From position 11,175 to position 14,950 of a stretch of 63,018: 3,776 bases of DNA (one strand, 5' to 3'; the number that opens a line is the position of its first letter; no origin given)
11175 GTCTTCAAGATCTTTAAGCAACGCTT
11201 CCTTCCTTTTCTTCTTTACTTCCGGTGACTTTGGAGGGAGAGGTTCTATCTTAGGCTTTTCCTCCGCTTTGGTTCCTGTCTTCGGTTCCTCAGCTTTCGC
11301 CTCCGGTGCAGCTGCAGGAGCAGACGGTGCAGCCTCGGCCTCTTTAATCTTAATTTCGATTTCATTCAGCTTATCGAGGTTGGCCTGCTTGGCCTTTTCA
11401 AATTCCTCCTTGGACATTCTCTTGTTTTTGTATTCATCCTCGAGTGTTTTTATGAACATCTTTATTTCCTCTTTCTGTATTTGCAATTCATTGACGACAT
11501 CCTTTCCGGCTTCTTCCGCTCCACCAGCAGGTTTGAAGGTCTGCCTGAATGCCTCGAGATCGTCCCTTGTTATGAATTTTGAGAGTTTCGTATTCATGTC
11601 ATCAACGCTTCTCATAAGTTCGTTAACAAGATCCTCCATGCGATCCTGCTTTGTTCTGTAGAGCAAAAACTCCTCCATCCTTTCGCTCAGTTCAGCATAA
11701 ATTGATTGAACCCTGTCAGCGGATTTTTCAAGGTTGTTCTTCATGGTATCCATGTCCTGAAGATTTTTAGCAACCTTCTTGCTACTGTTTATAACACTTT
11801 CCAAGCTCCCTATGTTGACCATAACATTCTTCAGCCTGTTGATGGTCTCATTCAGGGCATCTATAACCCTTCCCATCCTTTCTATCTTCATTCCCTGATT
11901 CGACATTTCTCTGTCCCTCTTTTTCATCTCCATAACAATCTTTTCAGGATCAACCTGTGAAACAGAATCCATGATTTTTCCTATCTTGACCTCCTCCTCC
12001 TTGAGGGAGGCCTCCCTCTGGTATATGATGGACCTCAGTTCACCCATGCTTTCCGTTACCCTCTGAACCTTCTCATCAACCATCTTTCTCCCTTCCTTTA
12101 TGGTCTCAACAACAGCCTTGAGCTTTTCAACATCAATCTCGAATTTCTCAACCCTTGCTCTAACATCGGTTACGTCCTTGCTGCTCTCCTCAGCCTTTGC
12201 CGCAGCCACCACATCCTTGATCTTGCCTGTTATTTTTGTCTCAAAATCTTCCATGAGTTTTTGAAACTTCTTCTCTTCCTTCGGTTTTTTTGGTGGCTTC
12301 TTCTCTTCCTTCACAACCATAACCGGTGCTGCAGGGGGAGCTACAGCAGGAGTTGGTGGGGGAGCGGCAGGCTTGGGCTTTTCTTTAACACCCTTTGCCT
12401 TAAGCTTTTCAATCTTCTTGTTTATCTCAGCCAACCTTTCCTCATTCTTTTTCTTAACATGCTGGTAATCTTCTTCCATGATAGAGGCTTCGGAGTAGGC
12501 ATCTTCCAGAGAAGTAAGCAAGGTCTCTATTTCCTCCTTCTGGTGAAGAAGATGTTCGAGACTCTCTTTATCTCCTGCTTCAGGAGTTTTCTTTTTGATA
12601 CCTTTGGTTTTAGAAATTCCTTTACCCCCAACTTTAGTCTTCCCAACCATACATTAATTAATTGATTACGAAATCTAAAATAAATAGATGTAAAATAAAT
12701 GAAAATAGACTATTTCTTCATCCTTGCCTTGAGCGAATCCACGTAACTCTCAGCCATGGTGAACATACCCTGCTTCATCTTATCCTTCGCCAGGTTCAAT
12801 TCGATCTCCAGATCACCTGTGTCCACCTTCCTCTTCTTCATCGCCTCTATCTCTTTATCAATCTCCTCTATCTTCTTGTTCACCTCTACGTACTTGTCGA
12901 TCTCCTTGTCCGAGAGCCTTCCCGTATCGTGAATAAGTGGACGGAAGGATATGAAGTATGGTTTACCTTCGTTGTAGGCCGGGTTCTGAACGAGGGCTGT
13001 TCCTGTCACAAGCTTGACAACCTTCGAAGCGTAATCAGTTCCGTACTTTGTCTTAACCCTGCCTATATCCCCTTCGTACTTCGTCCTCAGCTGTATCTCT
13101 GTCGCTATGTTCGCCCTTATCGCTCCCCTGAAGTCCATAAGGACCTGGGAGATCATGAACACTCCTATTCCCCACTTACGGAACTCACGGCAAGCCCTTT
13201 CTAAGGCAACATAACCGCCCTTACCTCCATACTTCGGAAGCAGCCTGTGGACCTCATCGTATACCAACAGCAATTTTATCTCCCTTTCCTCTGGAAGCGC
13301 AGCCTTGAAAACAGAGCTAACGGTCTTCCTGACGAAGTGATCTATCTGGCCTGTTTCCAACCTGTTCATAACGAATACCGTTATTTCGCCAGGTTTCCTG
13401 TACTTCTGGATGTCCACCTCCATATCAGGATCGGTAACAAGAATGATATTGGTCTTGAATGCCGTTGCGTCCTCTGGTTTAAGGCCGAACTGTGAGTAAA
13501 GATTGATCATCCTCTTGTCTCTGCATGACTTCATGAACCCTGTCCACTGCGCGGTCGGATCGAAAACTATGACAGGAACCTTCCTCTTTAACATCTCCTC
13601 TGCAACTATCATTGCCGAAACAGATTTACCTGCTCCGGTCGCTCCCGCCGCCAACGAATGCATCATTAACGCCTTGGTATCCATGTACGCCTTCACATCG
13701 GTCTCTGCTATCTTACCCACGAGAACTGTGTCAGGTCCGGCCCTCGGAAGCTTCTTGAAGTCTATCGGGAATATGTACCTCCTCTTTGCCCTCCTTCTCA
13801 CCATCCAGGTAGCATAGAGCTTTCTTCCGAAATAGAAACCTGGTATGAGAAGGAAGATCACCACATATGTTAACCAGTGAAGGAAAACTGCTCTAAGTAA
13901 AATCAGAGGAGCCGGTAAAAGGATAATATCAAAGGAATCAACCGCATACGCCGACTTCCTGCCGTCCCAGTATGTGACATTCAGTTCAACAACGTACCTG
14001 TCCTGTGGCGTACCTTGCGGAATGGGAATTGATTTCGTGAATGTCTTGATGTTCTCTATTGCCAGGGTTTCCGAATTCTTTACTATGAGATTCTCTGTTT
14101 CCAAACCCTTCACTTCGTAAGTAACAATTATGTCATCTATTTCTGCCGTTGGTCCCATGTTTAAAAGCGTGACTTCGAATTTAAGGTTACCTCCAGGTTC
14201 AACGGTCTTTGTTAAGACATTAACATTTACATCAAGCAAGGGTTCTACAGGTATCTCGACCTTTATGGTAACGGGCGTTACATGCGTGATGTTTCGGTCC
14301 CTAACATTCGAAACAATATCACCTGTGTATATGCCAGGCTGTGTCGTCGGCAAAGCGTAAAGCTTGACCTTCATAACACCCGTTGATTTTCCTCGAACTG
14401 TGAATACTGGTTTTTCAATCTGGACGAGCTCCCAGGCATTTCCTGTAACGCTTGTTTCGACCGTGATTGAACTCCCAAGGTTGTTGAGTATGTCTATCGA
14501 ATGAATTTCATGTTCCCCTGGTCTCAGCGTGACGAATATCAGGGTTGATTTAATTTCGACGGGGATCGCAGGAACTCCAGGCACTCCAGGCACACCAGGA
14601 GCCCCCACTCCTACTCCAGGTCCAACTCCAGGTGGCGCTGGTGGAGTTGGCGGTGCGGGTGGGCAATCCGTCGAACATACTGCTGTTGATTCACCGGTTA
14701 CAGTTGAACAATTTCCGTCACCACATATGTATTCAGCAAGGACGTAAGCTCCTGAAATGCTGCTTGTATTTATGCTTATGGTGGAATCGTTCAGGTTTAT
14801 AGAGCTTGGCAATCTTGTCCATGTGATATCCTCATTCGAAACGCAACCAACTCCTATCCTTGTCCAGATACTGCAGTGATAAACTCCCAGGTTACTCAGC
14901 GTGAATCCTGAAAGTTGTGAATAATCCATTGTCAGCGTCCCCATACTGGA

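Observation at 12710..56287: Stop-free 43.6-kb ORF (14,525 codons) encoding a giant surface protein anchored in the membrane at both ends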

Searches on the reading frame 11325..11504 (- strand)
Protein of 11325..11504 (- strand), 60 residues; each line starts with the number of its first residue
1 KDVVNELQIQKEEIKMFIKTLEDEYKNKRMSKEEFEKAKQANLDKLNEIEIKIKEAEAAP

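Call 70: search_protein_families(library=pfam, proteins=[window:11325-11504:-], max_evalue=1)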
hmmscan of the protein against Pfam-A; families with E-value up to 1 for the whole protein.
seq(60 aa): 6 families
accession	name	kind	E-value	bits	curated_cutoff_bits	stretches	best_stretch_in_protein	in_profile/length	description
PF25049.1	OB_HELZ2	-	0.01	16.1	29.3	1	9-54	3-48/90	3'-5' exoribonuclease HELZ2, OB-fold domain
PF05120.17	GvpG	-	0.012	16.2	30.6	1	10-48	29-67/67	Gas vesicle protein G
PF20186.3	DUF6549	-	0.055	13.8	27.4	1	27-59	35-67/167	Family of unknown function (DUF6549)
PF25661.1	PBCV_P4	-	0.16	12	30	1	7-40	23-56/181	Phycodnaviridae minor capsid protein P4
PF22456.1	PqqF-like_C_4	-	0.21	12.2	27.5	1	11-55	52-94/100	PQQ synthase PqqF-like, C-terminal lobe domain 4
PF01920.25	Prefoldin_2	-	0.21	12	27.6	1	2-42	62-102/106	Prefoldin subunit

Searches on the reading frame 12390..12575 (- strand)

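Call 70: search_protein_families(library=pfam, proteins=[window:12390-12575:-], max_evalue=1)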
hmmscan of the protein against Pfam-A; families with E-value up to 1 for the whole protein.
seq(62 aa): 11 families
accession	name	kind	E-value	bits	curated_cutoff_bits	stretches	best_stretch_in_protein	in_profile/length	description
PF18822.6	CdvA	-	0.0014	19.1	30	1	22-60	5-43/123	CdvA-like coiled-coil domain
PF05227.19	CHASE3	-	0.0052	17.1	28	1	1-60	36-95/138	CHASE3 domain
PF10241.14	KxDL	-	0.037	14.8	27.2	1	4-61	20-77/86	Uncharacterized conserved protein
PF09304.16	Cortex-I_coil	-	0.047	14.4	60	1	2-53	28-76/107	Cortexillin coiled-coil region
PF01028.25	Topoisom_I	-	0.047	13.5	23.7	1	4-60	163-219/228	Eukaryotic DNA topoisomerase I, catalytic core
PF24611.2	Spectrin_Anc-1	-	0.064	14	33.2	1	5-55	64-114/115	Nuclear anchorage protein 1, spectrin-like repeat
PF09278.17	MerR-DNA-bind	-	0.2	12.7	25.4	1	34-60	31-57/65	MerR, DNA binding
PF15397.11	DUF4618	-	0.27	11.1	34.9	1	6-61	40-96/258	Domain of unknown function (DUF4618)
PF19658.4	DUF6161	-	0.37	10.7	27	1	2-58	17-75/216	Family of unknown function (DUF6161)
PF05120.17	GvpG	-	0.55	10.9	30.6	1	8-49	25-66/67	Gas vesicle protein G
PF17522.7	DUF5446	-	0.57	10.8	26.2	1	8-59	9-58/72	Family of unknown function (DUF5446)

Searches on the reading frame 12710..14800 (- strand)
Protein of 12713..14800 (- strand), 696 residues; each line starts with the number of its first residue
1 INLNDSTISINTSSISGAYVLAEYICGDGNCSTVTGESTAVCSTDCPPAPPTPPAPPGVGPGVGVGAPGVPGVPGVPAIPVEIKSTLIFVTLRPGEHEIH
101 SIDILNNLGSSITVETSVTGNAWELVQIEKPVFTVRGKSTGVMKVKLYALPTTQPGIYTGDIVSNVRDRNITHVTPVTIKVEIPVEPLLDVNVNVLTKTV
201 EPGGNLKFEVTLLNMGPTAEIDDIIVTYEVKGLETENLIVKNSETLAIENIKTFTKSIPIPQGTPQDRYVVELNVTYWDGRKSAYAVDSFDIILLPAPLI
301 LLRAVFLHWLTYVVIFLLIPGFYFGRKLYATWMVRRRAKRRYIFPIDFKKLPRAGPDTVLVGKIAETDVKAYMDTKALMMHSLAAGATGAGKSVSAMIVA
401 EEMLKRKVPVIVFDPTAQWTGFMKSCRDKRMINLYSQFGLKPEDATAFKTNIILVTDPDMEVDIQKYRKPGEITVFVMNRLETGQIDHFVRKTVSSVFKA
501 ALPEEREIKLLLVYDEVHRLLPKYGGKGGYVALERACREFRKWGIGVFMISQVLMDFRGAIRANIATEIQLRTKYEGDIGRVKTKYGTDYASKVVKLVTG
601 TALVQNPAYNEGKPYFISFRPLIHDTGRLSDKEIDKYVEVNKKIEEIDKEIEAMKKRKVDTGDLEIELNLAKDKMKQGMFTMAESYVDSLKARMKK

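Call 5: search_protein_families(library=pfam, proteins=[window:12710-14509:-], max_evalue=0.01)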
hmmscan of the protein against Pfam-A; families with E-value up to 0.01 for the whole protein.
window:12710-14509:- (599 aa): 6 families
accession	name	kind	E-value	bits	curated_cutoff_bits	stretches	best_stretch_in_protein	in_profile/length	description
PF01935.23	DUF87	-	2.3e-09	38.1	23.2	1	264-320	3-62/220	Helicase HerA, central domain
PF05872.18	HerA_C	-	9.5e-08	31.6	22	1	272-351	11-91/502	Helicase HerA-like C-terminal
PF02534.20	T4SS-DNA_transf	-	0.00019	20.9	20.1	0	262-333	32-93/468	Type IV secretory system Conjugative DNA transfer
PF12846.13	AAA_10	-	0.0017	17.9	27.5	0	282-329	21-68/362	AAA-like domain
PF00270.35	DEAD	-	0.003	17.7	26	0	285-426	17-132/167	DEAD/DEAH box helicase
PF01580.24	FtsK_SpoIIIE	-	0.0094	15.9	24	0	261-298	19-55/221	FtsK/SpoIIIE family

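Call 9: search_protein_families(library=pfam, proteins=[window:12713-14287:-], max_evalue=0.001)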
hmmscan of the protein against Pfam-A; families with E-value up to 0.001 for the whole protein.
window:12713-14287:- (525 aa): 3 families
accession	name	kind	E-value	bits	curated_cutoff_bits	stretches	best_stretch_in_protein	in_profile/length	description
PF01935.23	DUF87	-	3.1e-09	37.7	23.2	1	190-246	3-62/220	Helicase HerA, central domain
PF05872.18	HerA_C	-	6.4e-08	32.1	22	1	198-277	11-91/502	Helicase HerA-like C-terminal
PF02534.20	T4SS-DNA_transf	-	0.00013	21.4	20.1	0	188-259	32-93/468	Type IV secretory system Conjugative DNA transfer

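Call 19: find_related_loci(query=A1, collection=genome_contigs, flank=10000)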
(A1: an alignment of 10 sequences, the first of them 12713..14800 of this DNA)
Query A1 (696 aa) in genome_contigs; peptide patterns used: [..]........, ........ (x = any residue, [..] = any of these).
599 stretches matched a pattern (row limit reached: there are more); 551 encode a relative of the query (tblastn E <= 1e-3); the best 80 are kept; 80 distinct loci.
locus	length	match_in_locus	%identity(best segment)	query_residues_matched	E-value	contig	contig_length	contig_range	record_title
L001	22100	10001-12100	80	2-696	0e+0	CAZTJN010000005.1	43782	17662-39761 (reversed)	MAG TPA_asm: uncultured archaeon isolate binchicken_co184_466 genome assembly, contig: NODE_1069_length_43782_cov_26.381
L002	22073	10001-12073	78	1-695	0e+0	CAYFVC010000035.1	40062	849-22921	MAG TPA_asm: uncultured archaeon isolate ERP108616_co1_107 genome assembly, contig: k119_113193, whole genome shotgun se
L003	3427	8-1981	80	36-695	0e+0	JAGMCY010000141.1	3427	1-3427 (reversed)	MAG: Candidatus Aenigmatarchaeota archaeon isolate RS_17_31 ZL495.bin.31.fa_141, whole genome shotgun sequence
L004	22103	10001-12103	74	1-695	0e+0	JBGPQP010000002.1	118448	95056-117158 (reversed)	MAG: Candidatus Aenigmatarchaeota archaeon isolate OBJ1_062018_150_3 k141_5940_length_118448_cov_11.1251, whole genome s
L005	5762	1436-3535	73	1-695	0e+0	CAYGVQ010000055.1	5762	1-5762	MAG TPA_asm: uncultured archaeon isolate ERP119294_co3_274 genome assembly, contig: NODE_15243_length_5762_cov_9.340284,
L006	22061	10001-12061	74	15-695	0e+0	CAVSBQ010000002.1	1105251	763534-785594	MAG: Candidatus Aenigmarchaeota archaeon isolate MFD04408.bin.2.45 genome assembly, contig: contig_22876, whole genome s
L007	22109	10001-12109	70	1-695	0e+0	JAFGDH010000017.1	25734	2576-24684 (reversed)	MAG: Candidatus Aenigmatarchaeota archaeon isolate Zod_Metabat.1163 k87_4959839, whole genome shotgun sequence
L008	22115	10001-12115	70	1-695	0e+0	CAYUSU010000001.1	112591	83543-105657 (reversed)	MAG TPA_asm: uncultured archaeon isolate binchicken_co81_500 genome assembly, contig: NODE_100_length_112591_cov_6.98485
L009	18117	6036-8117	63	1-695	0e+0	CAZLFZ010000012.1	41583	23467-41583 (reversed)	MAG TPA_asm: uncultured archaeon isolate binchicken_co262_246 genome assembly, contig: NODE_753_length_41583_cov_13.3940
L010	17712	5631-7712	61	4-695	0e+0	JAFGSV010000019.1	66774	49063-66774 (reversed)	MAG: Candidatus Aenigmatarchaeota archaeon isolate Zod_Metabat.932 k87_9457405, whole genome shotgun sequence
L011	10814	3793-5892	60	1-695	0e+0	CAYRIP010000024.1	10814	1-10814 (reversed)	MAG TPA_asm: uncultured archaeon isolate SRP214966_co2_17 genome assembly, contig: NODE_10570_length_10814_cov_4.517613,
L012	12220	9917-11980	60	11-695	0e+0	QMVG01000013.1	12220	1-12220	MAG: Candidatus Micrarchaeota archaeon isolate B47_G15 B47_Guay15_scaffold_01144, whole genome shotgun sequence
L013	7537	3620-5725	59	1-696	0e+0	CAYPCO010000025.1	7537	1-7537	MAG TPA_asm: uncultured archaeon isolate binchicken_co6_493 genome assembly, contig: NODE_12677_length_7537_cov_4.702887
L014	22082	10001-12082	59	1-696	0e+0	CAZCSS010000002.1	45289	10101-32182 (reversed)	MAG TPA_asm: uncultured archaeon isolate binchicken_co19_521 genome assembly, contig: NODE_958_length_45289_cov_6.187249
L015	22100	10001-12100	59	2-696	0e+0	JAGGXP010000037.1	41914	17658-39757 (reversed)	MAG: Candidatus Aenigmatarchaeota archaeon isolate AUK155 PB_MBMC_109_c_000000000039, whole genome shotgun sequence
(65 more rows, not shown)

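Call 40: search_protein_families(library=ncbifam, proteins=[window:12713-14800:-], max_evalue=0.001)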
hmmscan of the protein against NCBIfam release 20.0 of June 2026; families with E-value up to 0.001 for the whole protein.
window:12713-14800:- (696 aa): 5 families
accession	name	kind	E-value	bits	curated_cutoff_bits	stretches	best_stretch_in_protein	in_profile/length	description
NF053655.1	CedD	equivalog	1.6e-07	30.4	600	1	362-425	202-267/527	DNA-translocating ATPase CedD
NF040937.1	HerA_Thermprot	equivalog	1.1e-06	27.4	800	0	462-572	298-413/487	DNA double-strand break repair helicase HerA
NF033849.1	ser_rich_anae_1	subfamily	2.6e-06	25.1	650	1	366-453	747-839/1163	serine-rich protein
NF040819.1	helicase_HerA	equivalog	4.2e-05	22.3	970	0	510-573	404-467/561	DNA double-strand break repair helicase HerA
TIGR03743.1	SXT_TraD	subfamily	0.00022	19.8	366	1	364-415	160-211/636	conjugative transfer system coupling protein TraD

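Call 45: predict_structure(alignment_id=A3)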
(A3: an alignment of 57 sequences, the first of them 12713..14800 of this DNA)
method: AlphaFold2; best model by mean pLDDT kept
length: 696 residues; sequences in the alignment: 57
mean_pLDDT: 84.4   pTM: 0.56
mean pLDDT of the five models: 84.4, 84.1, 83.8, 83.3, 80.5
residues with pLDDT >= 90: 343; 70-90: 264; 50-70: 34; < 50: 55
segments of 3 or more residues with pLDDT < 50: 1-3, 14-16, 20-30, 32-40, 51-74
pLDDT, mean of each block of 10 residues (from residue 1): 52 48 46 47 56 42 38 54 83 89 88 90 90 88 92 89 86 91 87 93 92 89 92 88 91 93 90 91 93 77 72 79 90 81 74 91 91 91 92 95 95 94 94 93 95 91 88 94 91 91 89 93 82 89 93 79 86 90 90 90 92 92 93 90 92 89 90 90 90 87
secondary structure, 60 per line:
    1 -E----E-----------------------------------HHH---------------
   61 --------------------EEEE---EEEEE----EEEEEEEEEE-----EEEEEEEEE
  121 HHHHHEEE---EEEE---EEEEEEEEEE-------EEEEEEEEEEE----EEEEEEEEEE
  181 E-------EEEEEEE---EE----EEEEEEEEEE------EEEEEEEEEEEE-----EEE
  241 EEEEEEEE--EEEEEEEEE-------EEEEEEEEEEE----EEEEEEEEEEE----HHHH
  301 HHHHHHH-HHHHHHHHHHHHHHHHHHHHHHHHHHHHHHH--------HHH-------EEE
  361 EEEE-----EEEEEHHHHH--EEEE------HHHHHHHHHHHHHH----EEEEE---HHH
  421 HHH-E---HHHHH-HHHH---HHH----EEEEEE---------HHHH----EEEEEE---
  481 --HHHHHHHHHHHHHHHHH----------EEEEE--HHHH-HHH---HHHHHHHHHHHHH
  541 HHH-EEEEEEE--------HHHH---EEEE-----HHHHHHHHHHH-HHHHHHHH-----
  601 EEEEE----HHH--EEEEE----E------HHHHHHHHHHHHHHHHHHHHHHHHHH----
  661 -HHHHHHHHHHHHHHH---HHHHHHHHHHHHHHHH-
elements in order (helices of 4 or more, strands of 3 or more residues): E81-84 E88-92 E97-106 E112-120 H121-125 E126-128 E132-135 E139-148 E156-166 E171-181 E189-195 E205-214 E221-232 E238-248 E251-259 E267-277 E282-292 H297-307 H309-339 E358-364 E370-374 H375-379 E382-385 H392-405 E410-414 H418-423 H429-433 H435-438 E449-454 H464-467 E472-477 H483-499 E510-514 H517-520 H528-543 E545-551 H560-563 E567-570 H576-586 H588-595 E601-605 E615-619 H631-656 H662-676 H680-695

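Call 52: fold_search(model_id=the predicted structure, library=pdb)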
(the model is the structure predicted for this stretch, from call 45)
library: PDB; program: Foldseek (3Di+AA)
matches with E <= 10: 1955; with E <= 0.001: 852
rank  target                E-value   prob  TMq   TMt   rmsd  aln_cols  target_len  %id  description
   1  4d2i_B                1.5e-13  1.00  0.31  0.46  32.5       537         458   11  Crystal structure of the HerA hexameric DNA translocase from Sulfolobus solfataricus bound to AMP-PNP (released 2014-12-03)
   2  4d2i_A                1.0e-12  1.00  0.30  0.43  33.1       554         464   11  Crystal structure of the HerA hexameric DNA translocase from Sulfolobus solfataricus bound to AMP-PNP (released 2014-12-03)
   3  9i1y_A                4.2e-12  1.00  0.14  0.34  18.6       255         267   12  WxLIP from Enterococcus faecium (released 2026-01-28)
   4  9x1m_A                9.9e-12  1.00  0.31  0.37  29.9       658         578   12  The cryo-EM structure of HerA-NurA complex with AMPPNP and dsDNA from Thermococcus kodakarensis (released 2026-02-04)
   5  9x1l_A                1.0e-11  1.00  0.31  0.37  31.7       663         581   12  The cryo-EM structure of HerA-NurA complex with AMPPNP from Thermococcus kodakarensis (released 2026-02-04)
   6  8wiv_D                1.5e-11  1.00  0.28  0.33  16.6       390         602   16  Cryo-EM structure of a bacterial protein (released 2024-09-11)
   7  8woc_A                1.8e-11  1.00  0.28  0.54   5.2       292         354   17  Cryo-EM structure of SIR2/HerA complex (released 2024-09-11)
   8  9i25_C                1.8e-11  1.00  0.14  0.38  17.9       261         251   13  WxLIP from Enterococcus faecium locus A bound to long WxL (released 2026-01-28)
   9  8jmw_A                1.9e-11  1.00  0.14  0.18  12.7       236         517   14  Fibril form of serine peptidase Vpr (released 2023-12-06)
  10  8xav_A                4.1e-11  1.00  0.30  0.36  33.4       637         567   12  Cryo-EM structure of an anti-phage defense complex (released 2024-06-05)
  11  7sqc_2B               4.8e-11  1.00  0.14  0.13  11.2       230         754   16  Ciliary C1 central pair apparatus isolated from Chlamydomonas reinhardtii (released 2022-04-13)
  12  8xaw_D                7.1e-11  1.00  0.30  0.37  32.0       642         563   12  Cryo-EM structure of an anti-phage defense complex bound to AMPPNP and DNA at state 1 (released 2024-06-05)
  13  8xau_A                8.0e-11  1.00  0.30  0.36  32.6       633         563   12  Cryo-EM structure of HerA (released 2024-06-05)
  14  4kkq_A                1.0e-10  1.00  0.14  0.39  24.2       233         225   13  Crystal structure of Vibrio cholerae RbmA (crystal form 1) (released 2013-05-22)
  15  4be6_A                1.0e-10  1.00  0.14  0.38  24.6       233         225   12  V. cholera biofilm scaffolding protein RbmA (released 2013-12-18)
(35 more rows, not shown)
